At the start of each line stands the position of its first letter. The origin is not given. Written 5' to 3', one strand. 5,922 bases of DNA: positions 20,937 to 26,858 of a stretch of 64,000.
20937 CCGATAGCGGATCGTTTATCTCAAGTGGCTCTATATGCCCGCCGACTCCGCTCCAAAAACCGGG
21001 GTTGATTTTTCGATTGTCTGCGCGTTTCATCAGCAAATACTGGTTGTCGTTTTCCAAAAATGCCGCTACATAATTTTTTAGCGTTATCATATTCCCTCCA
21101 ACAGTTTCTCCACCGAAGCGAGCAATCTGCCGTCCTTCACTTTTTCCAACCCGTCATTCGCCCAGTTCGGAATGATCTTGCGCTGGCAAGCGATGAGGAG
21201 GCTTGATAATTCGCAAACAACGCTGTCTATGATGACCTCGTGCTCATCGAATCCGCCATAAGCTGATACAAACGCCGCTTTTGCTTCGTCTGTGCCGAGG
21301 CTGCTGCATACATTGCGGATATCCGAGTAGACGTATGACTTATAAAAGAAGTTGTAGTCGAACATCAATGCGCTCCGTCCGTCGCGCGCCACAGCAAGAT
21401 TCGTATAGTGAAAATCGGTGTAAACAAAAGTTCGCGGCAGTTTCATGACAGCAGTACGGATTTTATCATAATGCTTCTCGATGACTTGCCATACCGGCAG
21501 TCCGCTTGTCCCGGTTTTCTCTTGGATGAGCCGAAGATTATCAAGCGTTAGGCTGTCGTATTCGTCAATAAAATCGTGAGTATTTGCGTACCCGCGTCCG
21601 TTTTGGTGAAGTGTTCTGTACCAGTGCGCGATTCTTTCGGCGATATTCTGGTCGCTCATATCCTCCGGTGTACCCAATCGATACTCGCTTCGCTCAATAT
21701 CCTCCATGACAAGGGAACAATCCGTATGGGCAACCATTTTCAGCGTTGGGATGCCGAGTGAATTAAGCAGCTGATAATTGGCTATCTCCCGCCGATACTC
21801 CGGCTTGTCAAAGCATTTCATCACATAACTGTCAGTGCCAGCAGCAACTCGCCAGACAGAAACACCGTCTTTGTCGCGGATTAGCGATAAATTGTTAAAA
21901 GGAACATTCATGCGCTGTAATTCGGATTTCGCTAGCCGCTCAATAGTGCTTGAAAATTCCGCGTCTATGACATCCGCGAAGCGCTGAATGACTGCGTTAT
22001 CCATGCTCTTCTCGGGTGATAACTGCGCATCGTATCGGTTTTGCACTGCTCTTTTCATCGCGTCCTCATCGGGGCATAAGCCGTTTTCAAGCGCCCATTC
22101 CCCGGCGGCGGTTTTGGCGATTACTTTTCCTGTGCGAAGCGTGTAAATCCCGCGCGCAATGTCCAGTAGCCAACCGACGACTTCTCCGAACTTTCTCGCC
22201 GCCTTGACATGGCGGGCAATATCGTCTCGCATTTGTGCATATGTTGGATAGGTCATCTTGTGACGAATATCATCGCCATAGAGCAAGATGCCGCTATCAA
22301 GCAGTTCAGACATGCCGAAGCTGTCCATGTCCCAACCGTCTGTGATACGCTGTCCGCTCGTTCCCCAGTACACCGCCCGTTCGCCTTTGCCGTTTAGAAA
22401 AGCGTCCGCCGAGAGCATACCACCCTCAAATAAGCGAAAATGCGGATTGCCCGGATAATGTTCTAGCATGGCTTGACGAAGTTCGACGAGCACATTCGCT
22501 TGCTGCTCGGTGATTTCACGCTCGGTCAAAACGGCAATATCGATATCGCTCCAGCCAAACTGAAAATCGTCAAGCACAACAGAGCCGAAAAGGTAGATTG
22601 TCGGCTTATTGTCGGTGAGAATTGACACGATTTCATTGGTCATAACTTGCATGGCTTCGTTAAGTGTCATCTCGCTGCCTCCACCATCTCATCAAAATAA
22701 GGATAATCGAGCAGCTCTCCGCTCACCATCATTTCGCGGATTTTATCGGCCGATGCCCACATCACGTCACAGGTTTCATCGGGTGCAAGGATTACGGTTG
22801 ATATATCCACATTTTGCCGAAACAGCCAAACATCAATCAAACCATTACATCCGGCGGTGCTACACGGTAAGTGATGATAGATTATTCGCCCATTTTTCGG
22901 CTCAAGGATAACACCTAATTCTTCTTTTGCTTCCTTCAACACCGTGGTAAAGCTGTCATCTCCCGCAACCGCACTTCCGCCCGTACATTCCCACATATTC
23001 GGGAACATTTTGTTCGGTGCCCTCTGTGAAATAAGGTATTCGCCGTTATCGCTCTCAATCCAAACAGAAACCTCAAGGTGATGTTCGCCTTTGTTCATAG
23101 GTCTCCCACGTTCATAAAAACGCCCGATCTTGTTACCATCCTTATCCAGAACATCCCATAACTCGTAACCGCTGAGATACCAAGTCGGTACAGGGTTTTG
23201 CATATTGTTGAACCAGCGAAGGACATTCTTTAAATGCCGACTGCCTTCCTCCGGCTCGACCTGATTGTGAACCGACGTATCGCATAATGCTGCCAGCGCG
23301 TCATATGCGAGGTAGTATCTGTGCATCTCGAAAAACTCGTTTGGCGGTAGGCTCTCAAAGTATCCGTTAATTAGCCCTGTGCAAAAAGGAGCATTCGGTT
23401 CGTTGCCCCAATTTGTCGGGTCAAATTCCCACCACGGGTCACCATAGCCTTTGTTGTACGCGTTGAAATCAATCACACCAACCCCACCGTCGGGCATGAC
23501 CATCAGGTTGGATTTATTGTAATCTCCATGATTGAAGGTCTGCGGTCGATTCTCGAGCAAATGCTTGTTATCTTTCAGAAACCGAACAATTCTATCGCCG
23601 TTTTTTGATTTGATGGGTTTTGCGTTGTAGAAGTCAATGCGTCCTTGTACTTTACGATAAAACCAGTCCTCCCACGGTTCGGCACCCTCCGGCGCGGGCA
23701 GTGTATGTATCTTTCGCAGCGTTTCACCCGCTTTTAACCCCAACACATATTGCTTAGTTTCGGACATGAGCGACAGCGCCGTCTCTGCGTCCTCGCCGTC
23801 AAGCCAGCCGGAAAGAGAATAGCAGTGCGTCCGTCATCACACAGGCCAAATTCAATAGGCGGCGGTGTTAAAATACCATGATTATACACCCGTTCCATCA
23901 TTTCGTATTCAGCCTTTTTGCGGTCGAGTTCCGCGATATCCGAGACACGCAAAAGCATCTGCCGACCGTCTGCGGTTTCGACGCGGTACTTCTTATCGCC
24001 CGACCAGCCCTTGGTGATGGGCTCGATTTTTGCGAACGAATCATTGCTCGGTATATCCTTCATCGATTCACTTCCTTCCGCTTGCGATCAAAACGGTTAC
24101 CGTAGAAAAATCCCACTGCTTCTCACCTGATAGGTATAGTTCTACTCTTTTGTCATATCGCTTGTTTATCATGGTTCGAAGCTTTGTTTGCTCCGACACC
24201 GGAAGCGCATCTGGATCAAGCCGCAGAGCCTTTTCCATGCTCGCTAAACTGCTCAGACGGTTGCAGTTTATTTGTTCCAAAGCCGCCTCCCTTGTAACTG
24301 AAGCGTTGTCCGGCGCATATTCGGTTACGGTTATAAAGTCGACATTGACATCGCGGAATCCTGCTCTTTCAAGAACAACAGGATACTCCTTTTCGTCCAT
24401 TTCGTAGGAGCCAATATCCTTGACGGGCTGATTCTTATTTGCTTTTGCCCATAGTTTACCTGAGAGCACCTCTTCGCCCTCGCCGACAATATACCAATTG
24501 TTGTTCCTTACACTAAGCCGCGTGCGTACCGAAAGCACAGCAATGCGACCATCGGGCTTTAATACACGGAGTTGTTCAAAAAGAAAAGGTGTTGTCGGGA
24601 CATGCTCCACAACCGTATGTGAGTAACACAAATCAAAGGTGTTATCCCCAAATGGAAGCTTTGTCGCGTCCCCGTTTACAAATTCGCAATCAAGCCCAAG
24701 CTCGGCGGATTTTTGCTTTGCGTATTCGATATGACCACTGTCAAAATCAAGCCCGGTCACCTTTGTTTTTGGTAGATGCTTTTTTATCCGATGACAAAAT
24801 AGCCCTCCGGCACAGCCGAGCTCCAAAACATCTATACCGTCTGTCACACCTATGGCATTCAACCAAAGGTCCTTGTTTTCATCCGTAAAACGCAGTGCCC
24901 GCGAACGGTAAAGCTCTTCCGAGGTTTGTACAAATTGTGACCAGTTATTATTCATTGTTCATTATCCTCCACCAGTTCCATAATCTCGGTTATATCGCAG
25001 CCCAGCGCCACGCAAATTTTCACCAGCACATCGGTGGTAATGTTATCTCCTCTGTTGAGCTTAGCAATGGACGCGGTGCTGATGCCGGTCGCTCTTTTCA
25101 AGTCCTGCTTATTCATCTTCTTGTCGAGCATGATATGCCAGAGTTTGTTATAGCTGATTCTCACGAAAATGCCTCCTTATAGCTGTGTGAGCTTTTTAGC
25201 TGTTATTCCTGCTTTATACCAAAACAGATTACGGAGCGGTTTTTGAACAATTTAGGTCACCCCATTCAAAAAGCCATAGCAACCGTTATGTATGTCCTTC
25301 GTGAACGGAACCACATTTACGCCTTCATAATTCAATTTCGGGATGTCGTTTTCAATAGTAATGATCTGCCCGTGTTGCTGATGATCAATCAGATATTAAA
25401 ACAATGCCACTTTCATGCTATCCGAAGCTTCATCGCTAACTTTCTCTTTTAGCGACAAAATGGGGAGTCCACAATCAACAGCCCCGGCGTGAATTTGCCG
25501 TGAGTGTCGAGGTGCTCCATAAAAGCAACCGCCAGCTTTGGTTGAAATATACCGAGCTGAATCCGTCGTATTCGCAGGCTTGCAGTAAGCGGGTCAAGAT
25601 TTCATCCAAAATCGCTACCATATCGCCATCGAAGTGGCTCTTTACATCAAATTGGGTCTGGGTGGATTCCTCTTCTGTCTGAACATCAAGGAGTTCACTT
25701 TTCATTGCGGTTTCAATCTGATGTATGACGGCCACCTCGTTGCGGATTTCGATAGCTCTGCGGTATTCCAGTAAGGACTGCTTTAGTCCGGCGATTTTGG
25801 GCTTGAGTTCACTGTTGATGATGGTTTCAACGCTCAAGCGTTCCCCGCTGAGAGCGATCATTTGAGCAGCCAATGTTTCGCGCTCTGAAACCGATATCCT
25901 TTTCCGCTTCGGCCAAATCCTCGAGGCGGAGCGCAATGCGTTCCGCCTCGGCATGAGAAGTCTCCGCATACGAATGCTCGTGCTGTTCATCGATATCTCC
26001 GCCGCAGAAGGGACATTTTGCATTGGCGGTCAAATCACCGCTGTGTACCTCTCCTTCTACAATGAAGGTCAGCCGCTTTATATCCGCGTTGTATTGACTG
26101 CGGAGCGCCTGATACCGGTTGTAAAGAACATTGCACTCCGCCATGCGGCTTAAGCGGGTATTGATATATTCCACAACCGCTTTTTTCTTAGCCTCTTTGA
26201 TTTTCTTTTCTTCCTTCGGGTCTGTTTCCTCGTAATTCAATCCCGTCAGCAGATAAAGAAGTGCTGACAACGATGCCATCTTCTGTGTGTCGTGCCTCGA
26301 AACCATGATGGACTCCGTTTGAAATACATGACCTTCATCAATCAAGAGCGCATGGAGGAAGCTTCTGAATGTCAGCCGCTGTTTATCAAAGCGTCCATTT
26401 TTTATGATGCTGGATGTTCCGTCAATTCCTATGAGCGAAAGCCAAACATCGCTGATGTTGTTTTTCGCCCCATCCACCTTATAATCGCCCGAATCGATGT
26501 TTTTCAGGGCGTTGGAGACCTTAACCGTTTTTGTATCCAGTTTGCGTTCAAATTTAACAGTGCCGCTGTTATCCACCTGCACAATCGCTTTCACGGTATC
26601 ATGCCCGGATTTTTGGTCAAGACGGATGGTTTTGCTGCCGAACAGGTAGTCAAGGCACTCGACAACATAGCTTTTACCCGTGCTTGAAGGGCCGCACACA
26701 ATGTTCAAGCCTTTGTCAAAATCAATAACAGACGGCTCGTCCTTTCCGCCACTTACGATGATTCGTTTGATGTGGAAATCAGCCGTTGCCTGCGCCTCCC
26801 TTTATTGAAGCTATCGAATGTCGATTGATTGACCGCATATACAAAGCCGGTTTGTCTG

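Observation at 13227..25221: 12-kb, 14-gene co-directional array of fused small-molecule/nucleotide-modifying enzymes as ICE cargo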

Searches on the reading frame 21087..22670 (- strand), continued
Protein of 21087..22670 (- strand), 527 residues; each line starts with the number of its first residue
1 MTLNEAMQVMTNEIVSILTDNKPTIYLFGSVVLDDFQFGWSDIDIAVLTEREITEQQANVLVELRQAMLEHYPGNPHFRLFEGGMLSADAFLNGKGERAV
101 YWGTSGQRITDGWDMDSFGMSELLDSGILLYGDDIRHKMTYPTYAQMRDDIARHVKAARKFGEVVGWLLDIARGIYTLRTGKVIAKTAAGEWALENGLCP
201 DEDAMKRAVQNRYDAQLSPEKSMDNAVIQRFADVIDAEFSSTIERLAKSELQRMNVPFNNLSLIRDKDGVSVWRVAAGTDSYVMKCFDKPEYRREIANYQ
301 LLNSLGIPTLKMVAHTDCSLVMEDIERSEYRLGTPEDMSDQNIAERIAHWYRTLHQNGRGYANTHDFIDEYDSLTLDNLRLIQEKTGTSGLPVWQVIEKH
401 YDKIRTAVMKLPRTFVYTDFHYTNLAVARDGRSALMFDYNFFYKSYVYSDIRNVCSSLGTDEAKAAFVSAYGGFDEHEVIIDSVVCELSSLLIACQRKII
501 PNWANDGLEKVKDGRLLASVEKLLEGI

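Call 96: find_encoding_contigs(protein=P0090, flank=10000, max_places=1)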
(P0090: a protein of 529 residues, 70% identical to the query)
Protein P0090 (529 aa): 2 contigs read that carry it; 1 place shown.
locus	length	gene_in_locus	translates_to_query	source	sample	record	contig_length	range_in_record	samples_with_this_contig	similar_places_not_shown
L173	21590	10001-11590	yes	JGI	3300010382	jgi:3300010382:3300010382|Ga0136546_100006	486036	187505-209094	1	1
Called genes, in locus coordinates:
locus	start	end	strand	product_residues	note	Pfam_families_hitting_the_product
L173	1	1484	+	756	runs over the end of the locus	PF12419:DUF3670, PF00176:SNF2-rel_dom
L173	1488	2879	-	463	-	PF06500:FrsA-like (weak)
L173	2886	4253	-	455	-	PF12704:MacB_PCD, PF02687:FtsX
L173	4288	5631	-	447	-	PF02687:FtsX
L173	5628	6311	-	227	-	PF02463:SMC_N (faint), PF00005:ABC_tran, PF13304:AAA_21 (weak)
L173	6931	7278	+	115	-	PF00293:NUDIX (weak)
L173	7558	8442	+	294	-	-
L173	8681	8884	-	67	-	-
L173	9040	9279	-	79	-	-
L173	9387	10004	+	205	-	-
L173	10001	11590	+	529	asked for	PF01909:NTP_transf_2 (weak), PF13427:AadA_C (weak), PF01636:APH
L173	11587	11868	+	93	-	-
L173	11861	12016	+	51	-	-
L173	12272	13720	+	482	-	PF07995:GSDH (weak)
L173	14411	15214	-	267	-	PF00990:GGDEF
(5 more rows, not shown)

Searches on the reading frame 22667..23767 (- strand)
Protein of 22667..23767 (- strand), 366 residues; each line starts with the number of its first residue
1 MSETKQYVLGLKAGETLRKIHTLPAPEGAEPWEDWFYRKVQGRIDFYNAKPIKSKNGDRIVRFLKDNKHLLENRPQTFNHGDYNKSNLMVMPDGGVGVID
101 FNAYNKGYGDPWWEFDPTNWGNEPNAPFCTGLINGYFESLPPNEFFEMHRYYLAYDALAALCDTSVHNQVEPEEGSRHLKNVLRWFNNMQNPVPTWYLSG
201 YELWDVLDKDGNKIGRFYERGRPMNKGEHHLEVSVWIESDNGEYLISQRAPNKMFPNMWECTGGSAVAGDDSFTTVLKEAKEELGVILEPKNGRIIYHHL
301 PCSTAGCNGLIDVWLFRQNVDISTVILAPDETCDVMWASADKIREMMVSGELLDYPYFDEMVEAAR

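Call 4: search_protein_families(library=pfam, proteins=[window:22667-23767:-], max_evalue=0.01)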
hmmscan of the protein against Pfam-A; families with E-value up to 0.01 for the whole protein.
window:22667-23767:- (366 aa): 4 families
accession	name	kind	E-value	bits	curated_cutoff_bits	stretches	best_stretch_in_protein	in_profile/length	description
PF01636.29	APH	-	1.2e-13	51.8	23.2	1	5-115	92-206/239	Phosphotransferase enzyme family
PF00293.34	NUDIX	-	2.9e-09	37.5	21.1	1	229-345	2-121/134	NUDIX domain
PF14815.12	NUDIX_4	-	0.00035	20.8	35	1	236-298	4-66/113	NUDIX domain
PF19974.5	TCAD9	-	0.0019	17.9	40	1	68-107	289-327/429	Ternary complex associated domain 9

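Call 55: search_protein_families(library=ncbifam, proteins=[window:22667-23767:-], max_evalue=0.01)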
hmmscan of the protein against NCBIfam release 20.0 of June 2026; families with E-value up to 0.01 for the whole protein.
window:22667-23767:- (366 aa): 8 families
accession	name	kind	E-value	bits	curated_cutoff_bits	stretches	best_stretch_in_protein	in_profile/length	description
NF002995.0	PRK03759.1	equivalog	1.6e-08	34.4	127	1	206-350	11-157/185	isopentenyl-diphosphate Delta-isomerase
NF006530.0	PRK08999.1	equivalog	2.1e-06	27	245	1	237-291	13-67/315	Nudix family hydrolase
TIGR02150.1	IPP_isom_1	equivalog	2.2e-06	27.6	105.8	1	207-348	4-145/159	isopentenyl-diphosphate delta-isomerase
TIGR00586.1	mutt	equivalog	5.1e-05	23.3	97.9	1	237-287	12-62/129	8-oxo-dGTP diphosphatase MutT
NF007834.0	PRK10546.1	equivalog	0.00027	20.8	156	1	231-288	4-61/135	pyrimidine (deoxy)nucleoside triphosphate diphosphatase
NF008044.0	PRK10776.1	equivalog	0.0019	18.1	148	1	230-287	3-61/130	8-oxo-dGTP diphosphatase MutT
NF011922.0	PRK15393.1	equivalog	0.0085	15.8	152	0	202-303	11-115/182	NUDIX hydrolase YfcD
NF012016.0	PRK15472.1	equivalog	0.01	15.6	95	0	239-288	12-62/141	nucleoside triphosphatase NudI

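Call 56: search_protein_families(library=padloc, proteins=[window:22667-23767:-], max_evalue=0.01)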
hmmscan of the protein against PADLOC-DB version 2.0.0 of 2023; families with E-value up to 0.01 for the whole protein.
window:22667-23767:- (366 aa): 1 family
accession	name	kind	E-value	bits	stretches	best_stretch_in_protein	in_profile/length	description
PDLC04899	PDC-S07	-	1.1e-07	29.5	1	230-290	6-66/135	-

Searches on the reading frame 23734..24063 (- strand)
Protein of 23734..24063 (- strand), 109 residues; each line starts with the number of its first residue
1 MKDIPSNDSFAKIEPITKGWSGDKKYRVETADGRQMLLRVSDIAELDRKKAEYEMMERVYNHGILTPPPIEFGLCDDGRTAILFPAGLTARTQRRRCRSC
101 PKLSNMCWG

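Call 4: search_protein_families(library=pfam, proteins=[window:23734-24063:-], max_evalue=0.01)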
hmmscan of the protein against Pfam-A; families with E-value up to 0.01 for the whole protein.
window:23734-24063:- (109 aa): 1 family
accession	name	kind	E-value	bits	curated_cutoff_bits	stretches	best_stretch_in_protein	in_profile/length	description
PF01636.29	APH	-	2.3e-06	28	23.2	1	12-77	1-66/239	Phosphotransferase enzyme family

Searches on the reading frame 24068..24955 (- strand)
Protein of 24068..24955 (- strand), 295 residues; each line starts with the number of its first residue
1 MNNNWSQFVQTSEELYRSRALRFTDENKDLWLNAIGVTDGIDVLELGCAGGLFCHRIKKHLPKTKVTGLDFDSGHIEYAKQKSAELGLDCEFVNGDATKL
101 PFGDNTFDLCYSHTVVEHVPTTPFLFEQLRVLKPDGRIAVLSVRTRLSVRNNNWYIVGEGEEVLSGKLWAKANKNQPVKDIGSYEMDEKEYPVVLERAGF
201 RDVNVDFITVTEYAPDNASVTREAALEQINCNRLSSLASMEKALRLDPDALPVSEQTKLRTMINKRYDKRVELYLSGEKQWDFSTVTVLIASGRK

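Call 4: search_protein_families(library=pfam, proteins=[window:24068-24955:-], max_evalue=0.01)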
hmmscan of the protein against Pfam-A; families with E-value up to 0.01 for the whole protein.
window:24068-24955:- (295 aa): 7 families
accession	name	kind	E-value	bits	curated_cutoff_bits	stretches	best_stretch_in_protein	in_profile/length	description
PF13847.12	Methyltransf_31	-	4.1e-21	75.6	27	1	39-152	3-127/145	Methyltransferase domain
PF13649.12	Methyltransf_25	-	7.1e-21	75.1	27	1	43-136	1-97/97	Methyltransferase domain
PF08241.18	Methyltransf_11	-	8.5e-21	74.8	21.2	1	44-139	1-94/95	Methyltransferase domain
PF08242.18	Methyltransf_12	-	2.5e-13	51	30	1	44-138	1-98/98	Methyltransferase domain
PF01209.24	Ubie_methyltran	-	1.2e-11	44.9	20.1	1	30-206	38-219/233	ubiE/COQ5 methyltransferase family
PF13489.12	Methyltransf_23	-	5.3e-08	33.2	27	1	39-203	22-162/164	Methyltransferase domain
PF05175.20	MTS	-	0.00042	20.5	23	1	29-108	21-100/170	Methyltransferase small domain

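Call 55: search_protein_families(library=ncbifam, proteins=[window:24068-24955:-], max_evalue=0.01)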
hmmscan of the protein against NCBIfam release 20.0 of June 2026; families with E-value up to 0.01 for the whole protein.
window:24068-24955:- (295 aa): 37 families (the best 25 are shown)
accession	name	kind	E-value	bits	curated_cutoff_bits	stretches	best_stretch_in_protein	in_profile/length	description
NF008823.0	PRK11873.1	subfamily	2.2e-14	53.6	263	1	38-143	76-184/272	arsenite methyltransferase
NF045825.1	FAmtase_mtf2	equivalog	4.7e-14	52.2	400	1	39-150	58-168/248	fatty-acid O-methyltransferase Mtf2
NF001243.0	PRK00216.1-4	equivalog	1.4e-13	50.8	235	1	32-208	40-221/237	demethylmenaquinone methyltransferase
TIGR01934.1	MenG_MenH_UbiE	subfamily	2e-13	50.2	158.35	1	32-146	32-147/223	ubiquinone/menaquinone biosynthesis methyltransferase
NF045823.1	PthPhpthDimycoMt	equivalog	2.9e-12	46.3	300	1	40-150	67-176/256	phthiotriol/phenolphthiotriol dimycocerosates methyltransferase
TIGR02752.1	MenG_heptapren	equivalog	3e-12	46.6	419.85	1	32-206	38-217/231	demethylmenaquinone methyltransferase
NF001244.0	PRK00216.1-5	equivalog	3.2e-12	46.3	216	1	38-145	47-158/236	bifunctional demethylmenaquinone methyltransferase/2-methoxy-6-polyprenyl-1,4-benzoquinol methylase UbiE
TIGR02072.1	BioC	equivalog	3.4e-11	43.4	184.95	1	40-140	35-132/244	malonyl-ACP O-methyltransferase BioC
NF041537.1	ArsM_AhpD_UU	exception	4.3e-11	42.2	510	1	37-140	74-180/345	arsenite methyltransferase/AhpD domain selenoprotein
NF041536.1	ArsM_DUF2284_UU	exception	9e-11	40.8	575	1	37-141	74-181/459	arsenite methyltransferase/DUF2284 domain selenoprotein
TIGR01983.1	UbiG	equivalog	1.7e-10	40.6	102.95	1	38-141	48-152/228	bifunctional 2-polyprenyl-6-hydroxyphenol methylase/3-demethylubiquinol 3-O-methyltransferase UbiG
NF045649.1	2X_seleno_MduS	exception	3e-10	39.6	380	1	5-146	11-152/338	methyltransferase domain-containing selenoprotein MduS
NF047649.1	MTase_UXPK_star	exception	7.8e-10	38.2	460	1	39-140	77-181/283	methyltransferase/UXPK-star double selenoprotein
NF045667.1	MTase_DVU1556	equivalog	9.4e-10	38.3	155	1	31-200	14-160/213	DVU_1556 family methyltransferase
NF007610.0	PRK10258.1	equivalog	7.5e-09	35.3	342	1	29-154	32-153/251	malonyl-ACP O-methyltransferase BioC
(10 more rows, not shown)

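Call 56: search_protein_families(library=padloc, proteins=[window:24068-24955:-], max_evalue=0.01)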
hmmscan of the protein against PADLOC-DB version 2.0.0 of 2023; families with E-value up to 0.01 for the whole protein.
window:24068-24955:- (295 aa): 1 family
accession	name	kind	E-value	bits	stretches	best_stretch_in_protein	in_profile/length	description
PDLC04134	mad2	-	1.9e-20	71.1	1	24-145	276-399/492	mads_2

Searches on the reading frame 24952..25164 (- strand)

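Call 4: search_protein_families(library=pfam, proteins=[window:24952-25164:-], max_evalue=0.01)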
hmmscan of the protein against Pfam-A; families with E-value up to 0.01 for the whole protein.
window:24952-25164:- (70 aa): 2 families
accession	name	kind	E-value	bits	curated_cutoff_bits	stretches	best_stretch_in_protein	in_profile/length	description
PF13443.12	HTH_26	-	1.9e-19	70.1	22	1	7-67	1-63/63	Cro/C1-type HTH DNA-binding domain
PF01381.28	HTH_3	-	1e-07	32.3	23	1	14-61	7-55/55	Helix-turn-helix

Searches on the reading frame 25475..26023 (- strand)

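Call 5: search_protein_families(library=pfam, proteins=[window:25475-26023:-], max_evalue=0.01)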
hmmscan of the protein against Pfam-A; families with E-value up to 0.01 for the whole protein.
window:25475-26023:- (182 aa): 1 family
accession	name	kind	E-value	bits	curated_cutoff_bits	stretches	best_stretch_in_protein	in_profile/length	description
PF18730.6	HEPN_Cthe2314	-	0.0022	18.4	27.1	1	70-152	95-172/174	Cthe_2314-like HEPN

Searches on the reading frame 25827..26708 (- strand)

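Call 5: search_protein_families(library=pfam, proteins=[window:25827-26708:-], max_evalue=0.01)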
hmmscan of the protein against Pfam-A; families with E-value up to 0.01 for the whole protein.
window:25827-26708:- (293 aa): 4 families
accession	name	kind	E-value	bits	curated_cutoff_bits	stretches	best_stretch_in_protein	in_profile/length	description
PF13476.12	AAA_23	-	2.1e-05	25.7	27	1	1-161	21-143/201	AAA domain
PF13175.12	AAA_15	-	0.00048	20.3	32.1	1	1-171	25-172/374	AAA ATPase domain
PF02463.25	SMC_N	-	0.0078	16.1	40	0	1-88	26-123/220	RecF/RecN/SMC N terminal domain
PF14149.11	YhfH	-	0.0089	16.3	27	0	231-247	15-30/37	YhfH-like protein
